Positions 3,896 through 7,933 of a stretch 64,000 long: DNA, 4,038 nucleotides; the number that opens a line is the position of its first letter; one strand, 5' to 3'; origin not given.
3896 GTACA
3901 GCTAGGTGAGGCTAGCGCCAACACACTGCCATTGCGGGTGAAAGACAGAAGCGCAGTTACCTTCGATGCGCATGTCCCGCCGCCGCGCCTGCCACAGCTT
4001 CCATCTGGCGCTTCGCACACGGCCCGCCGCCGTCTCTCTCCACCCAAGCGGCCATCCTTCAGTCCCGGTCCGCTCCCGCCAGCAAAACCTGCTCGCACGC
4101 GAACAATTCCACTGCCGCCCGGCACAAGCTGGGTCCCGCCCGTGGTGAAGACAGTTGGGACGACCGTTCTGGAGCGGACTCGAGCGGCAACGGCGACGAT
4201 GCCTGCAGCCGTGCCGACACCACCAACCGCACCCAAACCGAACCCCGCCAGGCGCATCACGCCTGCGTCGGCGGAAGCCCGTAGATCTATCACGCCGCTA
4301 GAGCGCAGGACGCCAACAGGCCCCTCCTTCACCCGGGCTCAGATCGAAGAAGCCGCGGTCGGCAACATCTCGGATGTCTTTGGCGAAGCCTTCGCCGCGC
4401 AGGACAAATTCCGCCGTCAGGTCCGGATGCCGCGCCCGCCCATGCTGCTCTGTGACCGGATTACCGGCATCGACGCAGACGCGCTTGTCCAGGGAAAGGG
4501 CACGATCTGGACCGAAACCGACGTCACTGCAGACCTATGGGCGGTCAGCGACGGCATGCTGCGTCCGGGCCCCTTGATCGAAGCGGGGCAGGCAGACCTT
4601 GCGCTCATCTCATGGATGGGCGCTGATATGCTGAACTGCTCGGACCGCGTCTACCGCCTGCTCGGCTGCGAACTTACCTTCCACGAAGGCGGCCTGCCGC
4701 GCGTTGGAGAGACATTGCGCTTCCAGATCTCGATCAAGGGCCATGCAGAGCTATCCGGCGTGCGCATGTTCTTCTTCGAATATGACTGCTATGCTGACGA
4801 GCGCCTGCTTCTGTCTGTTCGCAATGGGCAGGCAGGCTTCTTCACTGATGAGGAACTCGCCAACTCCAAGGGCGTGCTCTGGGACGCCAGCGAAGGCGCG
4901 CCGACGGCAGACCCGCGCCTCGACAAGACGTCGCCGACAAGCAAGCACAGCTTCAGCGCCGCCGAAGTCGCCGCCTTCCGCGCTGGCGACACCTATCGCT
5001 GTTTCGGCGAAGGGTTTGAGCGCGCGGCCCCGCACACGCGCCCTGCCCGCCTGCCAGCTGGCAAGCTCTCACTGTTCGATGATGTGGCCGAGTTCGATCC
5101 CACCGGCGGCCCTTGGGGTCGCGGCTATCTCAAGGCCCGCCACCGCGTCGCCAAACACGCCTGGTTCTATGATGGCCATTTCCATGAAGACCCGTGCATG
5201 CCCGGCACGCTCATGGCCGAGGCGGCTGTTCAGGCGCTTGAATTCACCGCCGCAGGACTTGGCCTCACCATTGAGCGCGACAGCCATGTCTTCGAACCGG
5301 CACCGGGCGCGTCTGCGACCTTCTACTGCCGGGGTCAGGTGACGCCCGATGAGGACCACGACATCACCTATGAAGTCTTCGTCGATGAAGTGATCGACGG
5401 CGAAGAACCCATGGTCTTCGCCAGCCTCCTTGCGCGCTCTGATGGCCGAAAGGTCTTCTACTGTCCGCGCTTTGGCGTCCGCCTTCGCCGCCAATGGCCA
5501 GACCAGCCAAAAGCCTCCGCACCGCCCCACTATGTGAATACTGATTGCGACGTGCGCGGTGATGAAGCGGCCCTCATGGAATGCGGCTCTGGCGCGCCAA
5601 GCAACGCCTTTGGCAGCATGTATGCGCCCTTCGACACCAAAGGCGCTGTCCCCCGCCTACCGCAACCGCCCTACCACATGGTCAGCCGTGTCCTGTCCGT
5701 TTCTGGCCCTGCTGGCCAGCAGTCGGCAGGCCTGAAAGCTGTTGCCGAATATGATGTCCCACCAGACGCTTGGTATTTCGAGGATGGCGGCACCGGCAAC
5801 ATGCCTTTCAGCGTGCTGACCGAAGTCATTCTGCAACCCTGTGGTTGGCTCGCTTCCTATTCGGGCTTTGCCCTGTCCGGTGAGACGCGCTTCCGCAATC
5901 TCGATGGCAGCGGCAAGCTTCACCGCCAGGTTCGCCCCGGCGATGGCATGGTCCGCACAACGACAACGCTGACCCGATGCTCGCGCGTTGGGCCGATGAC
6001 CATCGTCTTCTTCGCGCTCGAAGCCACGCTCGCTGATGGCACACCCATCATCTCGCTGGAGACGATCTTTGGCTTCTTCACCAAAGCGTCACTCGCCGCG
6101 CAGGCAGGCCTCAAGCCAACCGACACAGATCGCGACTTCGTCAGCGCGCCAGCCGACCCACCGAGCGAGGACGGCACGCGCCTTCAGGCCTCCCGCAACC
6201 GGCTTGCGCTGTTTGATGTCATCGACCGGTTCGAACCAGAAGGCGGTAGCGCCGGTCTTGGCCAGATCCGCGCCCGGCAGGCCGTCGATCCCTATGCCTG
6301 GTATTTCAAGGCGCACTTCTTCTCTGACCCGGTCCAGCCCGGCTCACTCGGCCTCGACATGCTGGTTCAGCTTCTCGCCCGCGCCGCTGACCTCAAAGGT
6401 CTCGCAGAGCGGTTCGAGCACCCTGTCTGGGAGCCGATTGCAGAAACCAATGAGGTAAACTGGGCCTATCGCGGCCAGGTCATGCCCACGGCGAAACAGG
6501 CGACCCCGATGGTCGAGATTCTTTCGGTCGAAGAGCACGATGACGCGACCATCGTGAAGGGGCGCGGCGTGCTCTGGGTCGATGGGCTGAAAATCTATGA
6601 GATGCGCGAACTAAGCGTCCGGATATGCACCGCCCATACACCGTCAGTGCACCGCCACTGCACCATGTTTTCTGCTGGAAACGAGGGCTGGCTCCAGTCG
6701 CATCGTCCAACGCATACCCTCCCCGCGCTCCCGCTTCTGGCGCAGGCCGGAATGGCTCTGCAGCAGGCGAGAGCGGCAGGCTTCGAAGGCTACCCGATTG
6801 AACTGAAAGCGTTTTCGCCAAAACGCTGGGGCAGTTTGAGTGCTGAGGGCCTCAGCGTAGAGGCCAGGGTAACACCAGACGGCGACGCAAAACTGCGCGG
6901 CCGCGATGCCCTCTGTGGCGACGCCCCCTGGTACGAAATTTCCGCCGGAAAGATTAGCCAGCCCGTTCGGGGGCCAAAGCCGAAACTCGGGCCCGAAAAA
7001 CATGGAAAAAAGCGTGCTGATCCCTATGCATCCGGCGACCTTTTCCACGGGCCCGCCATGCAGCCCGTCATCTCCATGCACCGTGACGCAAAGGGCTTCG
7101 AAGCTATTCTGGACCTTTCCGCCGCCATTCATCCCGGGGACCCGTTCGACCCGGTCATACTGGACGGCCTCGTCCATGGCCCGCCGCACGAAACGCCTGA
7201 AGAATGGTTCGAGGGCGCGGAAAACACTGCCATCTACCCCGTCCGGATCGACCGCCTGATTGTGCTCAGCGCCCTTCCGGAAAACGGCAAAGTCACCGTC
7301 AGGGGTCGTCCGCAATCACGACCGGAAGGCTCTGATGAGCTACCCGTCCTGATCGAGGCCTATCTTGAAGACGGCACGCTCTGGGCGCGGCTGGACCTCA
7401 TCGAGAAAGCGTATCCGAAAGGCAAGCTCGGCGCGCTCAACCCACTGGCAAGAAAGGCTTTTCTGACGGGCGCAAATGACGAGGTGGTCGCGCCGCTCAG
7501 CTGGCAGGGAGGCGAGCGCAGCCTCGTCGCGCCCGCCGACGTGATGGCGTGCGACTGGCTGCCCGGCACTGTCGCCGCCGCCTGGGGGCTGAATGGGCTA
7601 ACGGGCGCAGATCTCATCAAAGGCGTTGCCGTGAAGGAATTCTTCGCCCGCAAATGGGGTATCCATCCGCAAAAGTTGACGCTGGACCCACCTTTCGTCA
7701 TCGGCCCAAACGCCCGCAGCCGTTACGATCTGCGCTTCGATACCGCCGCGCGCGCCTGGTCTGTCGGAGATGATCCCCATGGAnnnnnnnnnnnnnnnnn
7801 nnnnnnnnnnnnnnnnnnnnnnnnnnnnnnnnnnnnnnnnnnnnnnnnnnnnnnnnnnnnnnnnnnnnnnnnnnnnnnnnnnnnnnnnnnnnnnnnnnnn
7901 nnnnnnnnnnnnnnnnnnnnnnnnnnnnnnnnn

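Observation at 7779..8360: Stand-alone FeeM/LuxI-like GNAT translationally coupled to the PKS: possible amide-forming off-loading step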

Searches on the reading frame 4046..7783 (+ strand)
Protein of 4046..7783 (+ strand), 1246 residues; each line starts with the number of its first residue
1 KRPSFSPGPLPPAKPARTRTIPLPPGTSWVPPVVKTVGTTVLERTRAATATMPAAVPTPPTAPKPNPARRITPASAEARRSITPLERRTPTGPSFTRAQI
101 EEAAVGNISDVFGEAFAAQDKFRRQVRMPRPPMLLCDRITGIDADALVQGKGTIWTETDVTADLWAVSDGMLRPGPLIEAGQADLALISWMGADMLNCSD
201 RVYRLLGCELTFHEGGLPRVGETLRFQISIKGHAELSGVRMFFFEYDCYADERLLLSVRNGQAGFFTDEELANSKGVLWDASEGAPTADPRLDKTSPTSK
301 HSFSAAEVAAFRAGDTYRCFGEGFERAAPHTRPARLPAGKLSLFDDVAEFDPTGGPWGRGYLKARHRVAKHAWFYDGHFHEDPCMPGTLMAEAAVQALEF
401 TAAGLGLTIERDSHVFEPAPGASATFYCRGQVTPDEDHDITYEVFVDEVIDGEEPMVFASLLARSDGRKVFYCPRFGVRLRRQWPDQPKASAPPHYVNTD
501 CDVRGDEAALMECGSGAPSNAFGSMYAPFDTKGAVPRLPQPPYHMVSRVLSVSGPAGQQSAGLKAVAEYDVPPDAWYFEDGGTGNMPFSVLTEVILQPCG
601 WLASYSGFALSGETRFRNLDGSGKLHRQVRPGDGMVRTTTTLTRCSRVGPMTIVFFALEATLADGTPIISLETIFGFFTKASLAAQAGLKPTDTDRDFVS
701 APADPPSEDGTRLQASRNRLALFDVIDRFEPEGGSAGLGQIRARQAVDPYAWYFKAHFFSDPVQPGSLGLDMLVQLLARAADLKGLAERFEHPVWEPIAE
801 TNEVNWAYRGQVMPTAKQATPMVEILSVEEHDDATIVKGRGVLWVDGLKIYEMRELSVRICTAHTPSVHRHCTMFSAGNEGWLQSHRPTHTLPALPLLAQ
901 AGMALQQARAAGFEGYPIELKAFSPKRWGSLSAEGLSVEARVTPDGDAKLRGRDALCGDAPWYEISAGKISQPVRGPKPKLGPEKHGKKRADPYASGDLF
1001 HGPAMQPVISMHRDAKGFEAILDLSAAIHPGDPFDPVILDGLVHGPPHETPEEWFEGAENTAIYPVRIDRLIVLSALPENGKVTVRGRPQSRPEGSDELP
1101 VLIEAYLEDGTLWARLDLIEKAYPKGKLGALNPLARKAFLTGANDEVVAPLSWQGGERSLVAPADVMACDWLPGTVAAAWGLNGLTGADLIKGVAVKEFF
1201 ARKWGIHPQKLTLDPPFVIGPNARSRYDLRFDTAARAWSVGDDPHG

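Call 43: search_solved_structures(query=window:4046-7783:+, max_evalue=0.01)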
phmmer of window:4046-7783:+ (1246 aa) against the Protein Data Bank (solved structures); distinct sequences matched with E-value up to 0.01: 8.
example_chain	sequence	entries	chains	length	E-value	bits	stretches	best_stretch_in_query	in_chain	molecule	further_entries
2cf2_C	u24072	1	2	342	2.2e-21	78.5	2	718-860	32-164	FATTY ACID SYNTHASE, DH DOMAIN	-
4b0b_A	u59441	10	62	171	9.3e-12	46.7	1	719-863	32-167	3-HYDROXYDECANOYL-[ACYL-CARRIER-PROTEIN] DEHYDRATASE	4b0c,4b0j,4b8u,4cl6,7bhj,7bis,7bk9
4fq9_A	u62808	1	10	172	9.4e-12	46.6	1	719-863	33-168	3-hydroxydecanoyl-[acyl-carrier-protein] dehydratase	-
4b0i_A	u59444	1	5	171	8.6e-11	43.5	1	719-863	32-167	3-HYDROXYDECANOYL-[ACYL-CARRIER-PROTEIN] DEHYDRATASE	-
1mka_A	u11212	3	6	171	4.2e-10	41.2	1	718-859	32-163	BETA-HYDROXYDECANOYL THIOL ESTER DEHYDRASE | N-{3-[DIHYDROXY(NONYL)-LAMBDA~4~-SULFANYL]PROPYL}-N~3~-[(2R)-2-HYDROXY-3,3-DIMETHYL-4-(PHO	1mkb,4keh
6b7j_A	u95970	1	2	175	4.4e-10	41.1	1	719-860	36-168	3-hydroxydecanoyl-[acyl-carrier-protein] dehydratase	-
3q62_A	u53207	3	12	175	8.9e-10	40.1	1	719-859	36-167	3-hydroxydecanoyl-[acyl-carrier-protein] dehydratase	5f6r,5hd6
5buy_A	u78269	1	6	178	0.0012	19.8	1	364-430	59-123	3-hydroxyacyl-[acyl-carrier-protein] dehydratase FabZ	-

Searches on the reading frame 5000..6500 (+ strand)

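Call 20: search_protein_families(library=pfam, proteins=[window:5000-6500:+], max_evalue=0.1)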
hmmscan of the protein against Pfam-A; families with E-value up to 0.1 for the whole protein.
window:5000-6500:+ (500 aa): 1 family
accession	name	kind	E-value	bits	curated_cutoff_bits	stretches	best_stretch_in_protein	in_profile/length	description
PF07977.19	FabA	-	7.9e-65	217.1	23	3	18-153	1-135/138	FabA-like domain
